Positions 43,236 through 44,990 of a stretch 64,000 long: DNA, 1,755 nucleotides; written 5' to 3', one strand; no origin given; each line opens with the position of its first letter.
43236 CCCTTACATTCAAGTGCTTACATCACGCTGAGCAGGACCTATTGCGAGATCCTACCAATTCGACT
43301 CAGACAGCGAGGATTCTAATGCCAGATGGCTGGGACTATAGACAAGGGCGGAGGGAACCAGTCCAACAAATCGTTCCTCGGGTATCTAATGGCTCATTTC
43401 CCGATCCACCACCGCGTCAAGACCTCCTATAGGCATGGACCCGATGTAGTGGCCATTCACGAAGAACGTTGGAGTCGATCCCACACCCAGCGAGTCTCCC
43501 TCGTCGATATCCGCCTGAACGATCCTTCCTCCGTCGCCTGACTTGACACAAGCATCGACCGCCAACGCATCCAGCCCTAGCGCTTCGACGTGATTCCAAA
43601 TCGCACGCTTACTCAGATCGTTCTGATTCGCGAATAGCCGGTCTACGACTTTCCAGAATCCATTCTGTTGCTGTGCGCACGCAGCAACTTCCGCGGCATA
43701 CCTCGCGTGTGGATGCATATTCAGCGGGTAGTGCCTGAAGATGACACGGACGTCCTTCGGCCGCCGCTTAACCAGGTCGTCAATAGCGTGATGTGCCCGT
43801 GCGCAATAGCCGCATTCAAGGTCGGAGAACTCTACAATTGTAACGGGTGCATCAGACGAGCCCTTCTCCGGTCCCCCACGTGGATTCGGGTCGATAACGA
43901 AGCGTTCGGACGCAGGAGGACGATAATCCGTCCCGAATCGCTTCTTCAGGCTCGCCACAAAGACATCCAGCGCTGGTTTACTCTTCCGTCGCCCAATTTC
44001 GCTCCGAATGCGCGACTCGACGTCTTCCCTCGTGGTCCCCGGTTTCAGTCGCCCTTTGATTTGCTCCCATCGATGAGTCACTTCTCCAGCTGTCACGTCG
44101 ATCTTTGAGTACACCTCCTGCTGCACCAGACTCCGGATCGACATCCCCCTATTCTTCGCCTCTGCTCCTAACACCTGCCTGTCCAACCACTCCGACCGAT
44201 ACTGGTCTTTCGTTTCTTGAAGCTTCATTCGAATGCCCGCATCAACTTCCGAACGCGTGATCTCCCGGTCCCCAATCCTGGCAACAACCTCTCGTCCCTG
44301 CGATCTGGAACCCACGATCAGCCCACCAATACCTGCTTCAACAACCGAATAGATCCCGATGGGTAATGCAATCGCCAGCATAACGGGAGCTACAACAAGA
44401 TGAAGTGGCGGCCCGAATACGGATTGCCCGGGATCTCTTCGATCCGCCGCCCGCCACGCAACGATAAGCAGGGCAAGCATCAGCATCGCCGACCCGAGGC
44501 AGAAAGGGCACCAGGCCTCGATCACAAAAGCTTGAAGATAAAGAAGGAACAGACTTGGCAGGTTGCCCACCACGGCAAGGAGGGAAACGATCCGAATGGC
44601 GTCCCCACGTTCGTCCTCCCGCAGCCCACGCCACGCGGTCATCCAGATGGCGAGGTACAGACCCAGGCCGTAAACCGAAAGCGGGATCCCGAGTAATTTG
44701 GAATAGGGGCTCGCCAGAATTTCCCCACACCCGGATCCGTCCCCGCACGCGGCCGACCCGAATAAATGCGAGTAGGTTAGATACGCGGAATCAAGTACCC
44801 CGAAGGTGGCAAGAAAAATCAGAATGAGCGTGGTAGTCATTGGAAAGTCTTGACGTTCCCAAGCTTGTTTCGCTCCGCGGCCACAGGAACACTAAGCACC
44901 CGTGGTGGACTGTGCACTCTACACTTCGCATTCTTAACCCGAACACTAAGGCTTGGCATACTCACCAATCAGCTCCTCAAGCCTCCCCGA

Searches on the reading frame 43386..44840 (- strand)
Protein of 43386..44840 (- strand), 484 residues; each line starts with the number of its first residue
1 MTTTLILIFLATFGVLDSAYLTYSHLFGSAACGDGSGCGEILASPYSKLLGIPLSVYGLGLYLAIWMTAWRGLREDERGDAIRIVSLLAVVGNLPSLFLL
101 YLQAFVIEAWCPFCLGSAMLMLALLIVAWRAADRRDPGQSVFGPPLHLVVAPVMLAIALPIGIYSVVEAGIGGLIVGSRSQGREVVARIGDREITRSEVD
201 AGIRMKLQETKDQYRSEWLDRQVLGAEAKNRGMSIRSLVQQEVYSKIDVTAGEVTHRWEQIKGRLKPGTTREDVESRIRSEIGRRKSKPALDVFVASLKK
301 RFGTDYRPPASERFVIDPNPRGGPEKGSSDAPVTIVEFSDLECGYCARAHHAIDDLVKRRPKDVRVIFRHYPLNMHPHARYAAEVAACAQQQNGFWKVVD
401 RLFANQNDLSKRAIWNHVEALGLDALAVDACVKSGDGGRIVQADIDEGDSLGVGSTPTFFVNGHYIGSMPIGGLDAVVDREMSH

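Call 47: search_protein_families(library=ncbifam, proteins=[window:43386-44840:-], max_evalue=0.00001)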
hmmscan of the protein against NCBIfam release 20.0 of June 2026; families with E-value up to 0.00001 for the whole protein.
window:43386-44840:- (484 aa): 2 families
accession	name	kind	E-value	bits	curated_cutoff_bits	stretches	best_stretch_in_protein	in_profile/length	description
NF041057.1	Rcas_1661_fam_Se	equivalog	3.3e-24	85.8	190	1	318-480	76-246/247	Rcas_1661 family thioredoxin-like (seleno)lipoprotein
NF011480.0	PRK14889.1-4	equivalog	3.4e-10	40.5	120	1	7-125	9-123/132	VKOR family protein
